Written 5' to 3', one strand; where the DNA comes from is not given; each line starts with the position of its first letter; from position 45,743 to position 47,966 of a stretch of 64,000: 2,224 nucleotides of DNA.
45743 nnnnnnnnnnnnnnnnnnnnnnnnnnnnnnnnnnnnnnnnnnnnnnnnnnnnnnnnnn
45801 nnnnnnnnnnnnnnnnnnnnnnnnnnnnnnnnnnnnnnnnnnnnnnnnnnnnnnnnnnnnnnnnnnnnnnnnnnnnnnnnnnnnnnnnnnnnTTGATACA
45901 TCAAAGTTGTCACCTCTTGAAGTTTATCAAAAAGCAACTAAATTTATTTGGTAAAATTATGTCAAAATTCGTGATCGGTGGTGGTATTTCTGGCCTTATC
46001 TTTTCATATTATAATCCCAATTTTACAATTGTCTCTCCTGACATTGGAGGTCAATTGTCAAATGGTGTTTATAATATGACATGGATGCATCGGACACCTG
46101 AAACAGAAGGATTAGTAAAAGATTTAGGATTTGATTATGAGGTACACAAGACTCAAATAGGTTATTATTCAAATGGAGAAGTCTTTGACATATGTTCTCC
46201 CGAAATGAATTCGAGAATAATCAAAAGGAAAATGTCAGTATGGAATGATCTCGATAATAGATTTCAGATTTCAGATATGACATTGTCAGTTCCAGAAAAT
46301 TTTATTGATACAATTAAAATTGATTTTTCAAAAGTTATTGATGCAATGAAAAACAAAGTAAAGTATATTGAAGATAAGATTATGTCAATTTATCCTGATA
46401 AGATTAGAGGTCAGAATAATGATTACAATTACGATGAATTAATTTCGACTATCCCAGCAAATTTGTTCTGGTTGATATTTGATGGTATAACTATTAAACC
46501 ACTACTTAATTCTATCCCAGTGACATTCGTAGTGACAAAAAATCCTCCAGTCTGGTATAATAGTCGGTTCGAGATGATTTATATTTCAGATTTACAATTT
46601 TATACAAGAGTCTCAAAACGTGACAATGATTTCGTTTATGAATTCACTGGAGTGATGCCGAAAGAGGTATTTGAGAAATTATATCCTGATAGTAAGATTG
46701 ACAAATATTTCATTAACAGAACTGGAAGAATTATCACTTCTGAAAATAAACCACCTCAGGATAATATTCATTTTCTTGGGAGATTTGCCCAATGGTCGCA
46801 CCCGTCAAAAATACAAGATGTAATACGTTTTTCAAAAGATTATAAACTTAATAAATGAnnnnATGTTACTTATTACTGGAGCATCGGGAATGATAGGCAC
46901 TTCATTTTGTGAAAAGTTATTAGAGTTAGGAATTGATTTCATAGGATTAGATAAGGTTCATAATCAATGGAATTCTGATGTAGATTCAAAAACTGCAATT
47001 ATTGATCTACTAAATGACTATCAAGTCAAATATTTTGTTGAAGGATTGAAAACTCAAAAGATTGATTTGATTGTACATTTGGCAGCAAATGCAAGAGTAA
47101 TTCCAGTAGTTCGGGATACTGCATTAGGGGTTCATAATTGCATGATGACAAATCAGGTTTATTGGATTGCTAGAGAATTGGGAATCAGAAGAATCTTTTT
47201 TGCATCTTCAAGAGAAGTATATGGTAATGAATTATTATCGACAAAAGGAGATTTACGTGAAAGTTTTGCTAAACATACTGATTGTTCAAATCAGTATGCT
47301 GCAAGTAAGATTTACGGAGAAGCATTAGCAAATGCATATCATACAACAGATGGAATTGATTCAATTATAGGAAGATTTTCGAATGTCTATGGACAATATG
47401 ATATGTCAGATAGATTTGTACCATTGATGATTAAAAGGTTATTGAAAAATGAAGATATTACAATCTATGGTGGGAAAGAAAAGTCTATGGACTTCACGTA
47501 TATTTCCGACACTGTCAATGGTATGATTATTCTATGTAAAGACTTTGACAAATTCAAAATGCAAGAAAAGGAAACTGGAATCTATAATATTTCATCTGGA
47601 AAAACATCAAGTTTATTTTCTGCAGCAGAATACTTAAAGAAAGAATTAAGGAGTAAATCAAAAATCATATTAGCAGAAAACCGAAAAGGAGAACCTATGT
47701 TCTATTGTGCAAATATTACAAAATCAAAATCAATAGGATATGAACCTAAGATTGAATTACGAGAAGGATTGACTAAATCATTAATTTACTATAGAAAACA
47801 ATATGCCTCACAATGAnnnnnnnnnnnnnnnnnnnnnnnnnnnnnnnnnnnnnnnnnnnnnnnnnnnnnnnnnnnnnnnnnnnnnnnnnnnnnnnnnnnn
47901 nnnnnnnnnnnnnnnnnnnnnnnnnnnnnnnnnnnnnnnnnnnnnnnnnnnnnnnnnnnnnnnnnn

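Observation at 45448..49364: Nucleotide and sugar-nucleotide gene set beside the DNA polymerase suggests DNA hypermodification (or glycan modification)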

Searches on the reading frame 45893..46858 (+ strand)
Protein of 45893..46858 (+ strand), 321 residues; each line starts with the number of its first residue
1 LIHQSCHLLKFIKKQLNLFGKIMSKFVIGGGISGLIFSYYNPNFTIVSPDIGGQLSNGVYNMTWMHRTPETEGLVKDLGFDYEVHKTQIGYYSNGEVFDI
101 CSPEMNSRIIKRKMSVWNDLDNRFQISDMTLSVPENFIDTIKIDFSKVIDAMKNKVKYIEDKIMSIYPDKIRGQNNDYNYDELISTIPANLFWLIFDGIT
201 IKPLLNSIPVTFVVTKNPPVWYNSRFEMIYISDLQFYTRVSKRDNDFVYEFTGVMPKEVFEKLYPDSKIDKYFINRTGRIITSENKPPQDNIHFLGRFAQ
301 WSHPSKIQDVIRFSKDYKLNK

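Call 3: search_protein_families(library=pfam, proteins=[window:45893-46858:+], max_evalue=0.01)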
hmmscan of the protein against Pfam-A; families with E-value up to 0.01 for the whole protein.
window:45893-46858:+ (321 aa): 0 families

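Call 9: search_solved_structures(query=window:45959-46858:+, max_evalue=1, show_alignments=2)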
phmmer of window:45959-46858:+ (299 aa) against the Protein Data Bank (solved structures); distinct sequences matched with E-value up to 1: 1.
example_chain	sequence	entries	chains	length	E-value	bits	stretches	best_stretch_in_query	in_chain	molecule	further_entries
8ucs_A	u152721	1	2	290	0.24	14.1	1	213-283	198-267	OmpA family protein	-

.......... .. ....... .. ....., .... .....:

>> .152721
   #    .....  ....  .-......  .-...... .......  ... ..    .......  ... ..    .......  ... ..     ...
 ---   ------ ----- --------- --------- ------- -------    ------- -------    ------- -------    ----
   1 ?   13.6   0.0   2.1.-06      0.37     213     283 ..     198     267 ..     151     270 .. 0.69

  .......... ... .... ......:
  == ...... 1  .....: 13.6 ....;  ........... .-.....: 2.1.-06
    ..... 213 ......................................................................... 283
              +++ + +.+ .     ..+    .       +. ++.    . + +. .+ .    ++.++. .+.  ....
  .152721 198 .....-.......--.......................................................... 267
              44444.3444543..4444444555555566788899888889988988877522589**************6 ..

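Call 10: search_protein_families(library=phrogs, proteins=[window:45959-46858:+], max_evalue=0.001)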
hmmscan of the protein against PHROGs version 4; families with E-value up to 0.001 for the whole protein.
window:45959-46858:+ (299 aa): 0 families

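Call 26: find_homologous_proteins(query=window:45959-46858:+, max_evalue=0.001)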
Query window:45959-46858:+ (299 aa): 28 proteins with E <= 0.001 among 458 candidates.
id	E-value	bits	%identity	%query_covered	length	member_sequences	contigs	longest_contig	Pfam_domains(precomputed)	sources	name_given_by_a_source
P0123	5.2e-164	563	81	100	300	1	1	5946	-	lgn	-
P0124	1.1e-96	342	53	97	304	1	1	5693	-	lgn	-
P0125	9.4e-96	339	53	96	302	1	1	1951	-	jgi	jgi:hypothetical protein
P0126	2.4e-95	338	53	96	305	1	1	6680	-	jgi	jgi:hypothetical protein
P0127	7.8e-94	333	53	96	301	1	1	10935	-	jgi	jgi:hypothetical protein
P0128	1.2e-91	326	52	98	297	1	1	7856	-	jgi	jgi:hypothetical protein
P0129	3.5e-91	324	50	99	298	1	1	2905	-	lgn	-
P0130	1.8e-89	318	53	99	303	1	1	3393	-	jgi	jgi:hypothetical protein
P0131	7.0e-60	221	38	98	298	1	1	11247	-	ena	-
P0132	1.8e-56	210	40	97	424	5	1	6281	-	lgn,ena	-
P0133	1.9e-56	210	38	92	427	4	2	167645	-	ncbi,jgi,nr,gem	ncbi:hypothetical protein C4564_02780 [Candidatus Microgenomates bacterium]|nr:MAG: hypothetical pro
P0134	1.8e-55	207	39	97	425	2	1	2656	-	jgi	-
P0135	4.7e-55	205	38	98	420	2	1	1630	-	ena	-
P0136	9.7e-54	201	37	95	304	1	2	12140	-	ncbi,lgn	-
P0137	1.7e-53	200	39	97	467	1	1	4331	-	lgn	-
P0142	1.0e-49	188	37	99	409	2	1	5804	PF08761.17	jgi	jgi:hypothetical protein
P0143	3.2e-48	183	38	99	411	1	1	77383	PF08761.17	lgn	-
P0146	1.9e-46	177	36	98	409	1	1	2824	PF08761.17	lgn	-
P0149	1.4e-30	125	28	93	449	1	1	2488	PF08761.17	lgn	-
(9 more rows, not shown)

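Call 34: search_solved_structures(query=A2, max_evalue=1, show_alignments=3)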
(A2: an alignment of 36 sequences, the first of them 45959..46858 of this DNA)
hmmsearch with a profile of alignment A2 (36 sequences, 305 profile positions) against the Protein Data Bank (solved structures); distinct sequences matched with E-value up to 1: 17.
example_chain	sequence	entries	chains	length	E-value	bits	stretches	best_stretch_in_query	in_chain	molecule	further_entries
3ute_A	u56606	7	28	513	0.047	16.5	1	140-222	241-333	UDP-galactopyranose mutase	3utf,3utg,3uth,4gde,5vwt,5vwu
4u8k_A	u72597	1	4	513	0.047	16.5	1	140-222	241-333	UDP-galactopyranose mutase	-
4u8i_A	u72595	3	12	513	0.047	16.5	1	140-222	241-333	UDP-galactopyranose mutase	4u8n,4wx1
5hhf_A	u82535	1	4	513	0.047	16.5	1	140-222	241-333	UDP-galactopyranose mutase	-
4u8l_A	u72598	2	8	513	0.047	16.5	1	140-222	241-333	UDP-galactopyranose mutase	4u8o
4u8j_A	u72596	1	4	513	0.047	16.5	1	140-222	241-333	UDP-galactopyranose mutase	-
3uka_A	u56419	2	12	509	0.053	16.3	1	140-223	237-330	UDP-galactopyranose mutase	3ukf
3ukl_A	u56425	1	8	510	0.053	16.3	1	140-223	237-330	UDP-galactopyranose mutase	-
3ukk_A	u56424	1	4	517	0.055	16.3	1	140-223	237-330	UDP-galactopyranose mutase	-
3ukh_A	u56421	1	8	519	0.055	16.3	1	140-223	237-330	UDP-galactopyranose mutase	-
1i8t_A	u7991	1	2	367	0.1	15.4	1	208-301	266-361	UDP-GALACTOPYRANOSE MUTASE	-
1wam_A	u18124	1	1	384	0.12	15.2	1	208-286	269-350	UDP-GALACTOPYRANOSE MUTASE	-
2bi7_A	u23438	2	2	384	0.12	15.2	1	208-286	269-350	UDP-GALACTOPYRANOSE MUTASE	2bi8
3gf4_A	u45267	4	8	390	0.13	15.1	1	208-286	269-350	UDP-galactopyranose mutase | Probable UDP-galactopyranose mutase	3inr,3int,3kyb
4u8m_A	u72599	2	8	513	0.14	14.9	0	140-219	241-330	UDP-galactopyranose mutase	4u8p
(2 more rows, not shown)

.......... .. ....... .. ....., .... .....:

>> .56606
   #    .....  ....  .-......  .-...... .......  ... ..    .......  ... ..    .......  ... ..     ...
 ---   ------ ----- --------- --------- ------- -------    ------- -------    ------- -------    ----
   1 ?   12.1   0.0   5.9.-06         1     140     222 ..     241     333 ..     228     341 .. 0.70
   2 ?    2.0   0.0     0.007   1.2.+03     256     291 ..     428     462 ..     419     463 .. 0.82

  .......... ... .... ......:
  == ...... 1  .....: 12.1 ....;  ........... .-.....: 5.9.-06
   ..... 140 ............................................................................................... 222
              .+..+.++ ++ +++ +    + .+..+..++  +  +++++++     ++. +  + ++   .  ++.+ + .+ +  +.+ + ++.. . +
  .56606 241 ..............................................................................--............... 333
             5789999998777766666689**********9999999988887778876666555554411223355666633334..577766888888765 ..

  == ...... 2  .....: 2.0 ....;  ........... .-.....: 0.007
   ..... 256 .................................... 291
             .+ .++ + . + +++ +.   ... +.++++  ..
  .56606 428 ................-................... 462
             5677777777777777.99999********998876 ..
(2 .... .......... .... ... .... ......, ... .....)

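Call 39: predict_structure(alignment_id=A4)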
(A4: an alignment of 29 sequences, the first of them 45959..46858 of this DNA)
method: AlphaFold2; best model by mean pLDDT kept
length: 299 residues; sequences in the alignment: 29
mean_pLDDT: 92.0   pTM: 0.89
mean pLDDT of the five models: 92.0, 91.5, 91.3, 90.8, 90.2
residues with pLDDT >= 90: 237; 70-90: 55; 50-70: 7; < 50: 0
segments of 3 or more residues with pLDDT < 50: none
pLDDT, mean of each block of 10 residues (from residue 1): 93 97 95 75 93 96 95 95 92 83 81 89 91 97 97 97 96 89 93 94 95 93 93 96 93 89 89 95 93 83
secondary structure, 60 per line:
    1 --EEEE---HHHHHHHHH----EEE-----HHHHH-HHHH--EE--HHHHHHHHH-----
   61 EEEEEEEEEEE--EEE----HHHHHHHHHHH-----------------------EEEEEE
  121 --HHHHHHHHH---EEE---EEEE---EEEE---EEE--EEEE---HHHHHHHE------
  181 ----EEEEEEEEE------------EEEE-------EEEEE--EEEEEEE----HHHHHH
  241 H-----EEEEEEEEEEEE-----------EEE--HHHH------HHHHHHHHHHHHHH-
elements in order: E3-6 H10-18 E23-25 H31-35 H37-40 H47-55 E61-71 E74-76 H81-91 E115-120 H123-131 E135-137 E141-144 E148-151 E155-157 E160-163 H167-173 E185-193 E206-209 E217-221 E224-230 H235-241 E247-258 E270-272 H275-278 H285-298

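Call 44: fold_search(model_id=the predicted structure, library=pdb)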
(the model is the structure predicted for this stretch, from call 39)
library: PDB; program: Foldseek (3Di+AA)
matches with E <= 10: 916; with E <= 0.001: 411
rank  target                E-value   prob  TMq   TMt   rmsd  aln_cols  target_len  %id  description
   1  4dsh_B                1.3e-10  1.00  0.62  0.43   8.0       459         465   13  Crystal structure of reduced UDP-Galactopyranose mutase (released 2012-06-13)
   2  4dsg_B                1.7e-10  1.00  0.61  0.42   9.1       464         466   12  Crystal Structure of oxidized UDP-Galactopyranose mutase (released 2012-06-13)
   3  2b9w                  2.6e-10  1.00  0.62  0.46   8.5       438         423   10  Crystal Structure of CLA-producing fatty acid isomerase from P. acnes (released 2006-01-31)
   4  3ka7                  2.6e-10  1.00  0.59  0.45   8.7       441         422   11  Crystal Structure of an oxidoreductase from Methanosarcina mazei. Northeast Structural Genomics Consortium target id MaR (released 2009-11-17)
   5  9h5p_A                3.1e-10  1.00  0.62  0.44   8.1       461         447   11  Crystal structure of Thermoanaerobacterales bacterium monoamine oxidase in complex with putrescine (released 2025-01-22)
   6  6c71_C                3.5e-10  1.00  0.55  0.40   9.3       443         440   12  Nicotine Oxidoreductase in Complex with S-nicotine (released 2018-07-11)
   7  4ivo                  5.7e-10  1.00  0.63  0.43   9.1       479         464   12  Structure of human protoporphyrinogen IX oxidase(R59Q) (released 2013-03-06)
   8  5hhf_A                7.2e-10  1.00  0.65  0.41   7.5       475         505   13  Crystal structure of Aspergillus fumigatus UDP-Galactopyranose mutase mutant H63A with covalent FAD-Galactopyranose an (released 2016-02-17)
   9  9luq_A                7.2e-10  1.00  0.54  0.36  12.1       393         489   10  Crystal structure of Pseudoalteromonas sp.L11 Tryptophan halogenase (released 2026-02-11)
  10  6f7l_A                7.2e-10  1.00  0.53  0.40   8.7       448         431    9  Crystal structure of LkcE R326Q mutant in complex with its substrate (released 2018-09-19)
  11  4dsg_A                7.7e-10  1.00  0.61  0.41   9.2       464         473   11  Crystal Structure of oxidized UDP-Galactopyranose mutase (released 2012-06-13)
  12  3ukq_A                1.1e-09  1.00  0.63  0.40   8.0       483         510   12  Crystal structure of R327K UDP-galactopyranose mutase from Aspergillus fumigatus in complex with UDPgalp (released 2012-02-22)
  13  6f7v_B                1.1e-09  1.00  0.60  0.44   7.4       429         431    9  Crystal structure of LkcE E64Q mutant in complex with LC-KA05 (released 2018-09-19)
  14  3ukk_C                1.2e-09  1.00  0.62  0.39   8.1       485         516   12  Crystal structure of R182K-UDP-galactopuranose mutase from Aspergillus fumigatus in complex with UDPgalp (released 2012-02-22)
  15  6f7l_B                1.2e-09  1.00  0.55  0.41   8.7       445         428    8  Crystal structure of LkcE R326Q mutant in complex with its substrate (released 2018-09-19)
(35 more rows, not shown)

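Call 53: search_dna_similar(query=window:45959-46858:+, collection=phages, mode=protein, max_rows=30, max_evalue=0.001)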
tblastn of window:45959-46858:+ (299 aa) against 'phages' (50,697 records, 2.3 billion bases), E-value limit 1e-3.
No match.

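Call 100: search_protein_families(library=ncbifam, proteins=[window:45959-46858:+], max_evalue=0.01)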
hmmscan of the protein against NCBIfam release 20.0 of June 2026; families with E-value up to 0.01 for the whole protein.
window:45959-46858:+ (299 aa): 0 families

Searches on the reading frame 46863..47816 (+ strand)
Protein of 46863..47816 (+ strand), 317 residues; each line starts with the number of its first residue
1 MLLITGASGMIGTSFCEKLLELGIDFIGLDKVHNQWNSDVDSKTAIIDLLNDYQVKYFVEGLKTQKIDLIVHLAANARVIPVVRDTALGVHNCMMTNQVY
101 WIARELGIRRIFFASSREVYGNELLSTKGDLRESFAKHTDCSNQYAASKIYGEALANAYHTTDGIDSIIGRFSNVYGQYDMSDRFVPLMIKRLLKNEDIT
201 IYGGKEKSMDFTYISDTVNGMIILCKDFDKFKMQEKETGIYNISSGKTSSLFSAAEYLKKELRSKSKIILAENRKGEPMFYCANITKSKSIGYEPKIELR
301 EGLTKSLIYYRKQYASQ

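Call 3: search_protein_families(library=pfam, proteins=[window:46863-47816:+], max_evalue=0.01)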
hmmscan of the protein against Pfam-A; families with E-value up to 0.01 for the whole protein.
window:46863-47816:+ (317 aa): 6 families
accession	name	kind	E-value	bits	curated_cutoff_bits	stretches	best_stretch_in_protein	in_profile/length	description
PF01370.27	Epimerase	-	7.8e-42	143.8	20.9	1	3-243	2-239/240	NAD dependent epimerase/dehydratase family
PF16363.11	GDP_Man_Dehyd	-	5e-31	108.8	27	1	3-304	1-330/332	GDP-mannose 4,6 dehydratase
PF01073.25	3Beta_HSD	-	9.5e-14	51.5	22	1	3-231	1-235/280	3-beta hydroxysteroid dehydrogenase/isomerase family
PF04321.23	RmlD_sub_bind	-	1e-11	44.9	27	1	2-274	3-243/287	RmlD substrate binding domain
PF07993.18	NAD_binding_4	-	7.9e-10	38.8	20.1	1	64-178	86-210/258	Male sterility protein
PF02719.21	Polysacc_synt_2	-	1.6e-06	28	20.2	1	2-115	1-127/293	Polysaccharide biosynthesis protein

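Call 10: search_protein_families(library=phrogs, proteins=[window:46863-47816:+], max_evalue=0.001)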
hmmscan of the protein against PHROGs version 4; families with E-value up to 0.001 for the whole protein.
window:46863-47816:+ (317 aa): 2 families
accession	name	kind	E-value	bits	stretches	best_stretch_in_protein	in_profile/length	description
phrog_540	-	DNA, RNA and nucleotide metabolism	1.3e-57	196.7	1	1-313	294-597/715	nucleotide-sugar epimerase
phrog_3142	-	moron, auxiliary metabolic gene and host takeover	0.0004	19.9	0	3-74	291-369/596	FabG-like 3-oxoacyl-(acyl-carrier-protein) reductase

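Call 100: search_protein_families(library=ncbifam, proteins=[window:46863-47816:+], max_evalue=0.01)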
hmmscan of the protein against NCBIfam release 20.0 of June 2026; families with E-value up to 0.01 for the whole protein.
window:46863-47816:+ (317 aa): 24 families
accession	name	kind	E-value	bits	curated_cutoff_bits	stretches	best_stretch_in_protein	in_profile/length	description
TIGR01181.1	dTDP_gluc_dehyt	equivalog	1.4e-34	119.7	365.1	1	2-313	2-314/321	dTDP-glucose 4,6-dehydratase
TIGR02197.1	heptose_epim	equivalog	2.3e-23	82.9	274.6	1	2-308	1-311/316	ADP-glyceromanno-heptose 6-epimerase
TIGR01179.1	galE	equivalog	1.2e-21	77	262.3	1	2-307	2-322/332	UDP-glucose 4-epimerase GalE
TIGR04180.1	EDH_00030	hypoth_equivalog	2.3e-20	72.8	475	1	3-274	2-268/297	NAD-dependent 4,6-dehydratase LegB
NF011728.1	PRK15181.1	equivalog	3.8e-18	65.6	760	1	3-314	19-341/348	Vi polysaccharide biosynthesis UDP-N-acetylglucosaminuronic acid C-4 epimerase TviC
NF007582.0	PRK10217.1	equivalog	2.8e-14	53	698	1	3-225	5-240/355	dTDP-glucose 4,6-dehydratase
NF007490.0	PRK10084.1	subfamily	3.2e-14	52.7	649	1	2-311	3-335/361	dTDP-glucose 4,6-dehydratase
NF047922.1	GDPFucSynFcl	equivalog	1.4e-12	47.7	500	1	41-310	31-301/308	GDP-L-fucose synthase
TIGR03466.1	HpnA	hypoth_equivalog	1.6e-11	43.7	367.65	1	3-181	4-176/327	hopanoid-associated sugar epimerase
NF042422.1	oxyalk_red_OleD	equivalog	2e-11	43.8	580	1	2-247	3-235/329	2-alkyl-3-oxoalkanoate reductase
NF042423.1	oxyalk_red_Shew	equivalog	7.1e-11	41.7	580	1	2-245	11-240/331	2-alkyl-3-oxoalkanoate reductase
TIGR01214.1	rmlD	equivalog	1.1e-10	41.1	224.05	1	2-266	2-230/285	dTDP-4-dehydrorhamnose reductase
NF008872.0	PRK11908.1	equivalog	4e-10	39.3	294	1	2-248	4-256/349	bifunctional UDP-4-keto-pentose/UDP-xylose synthase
NF041293.1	G6PDh_Azf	equivalog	1.5e-09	37.7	400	1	2-175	5-182/252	NAD-dependent glucose-6-phosphate dehydrogenase Azf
NF007956.0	PRK10675.1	subfamily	2.5e-09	36.7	394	1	2-288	3-306/338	UDP-glucose 4-epimerase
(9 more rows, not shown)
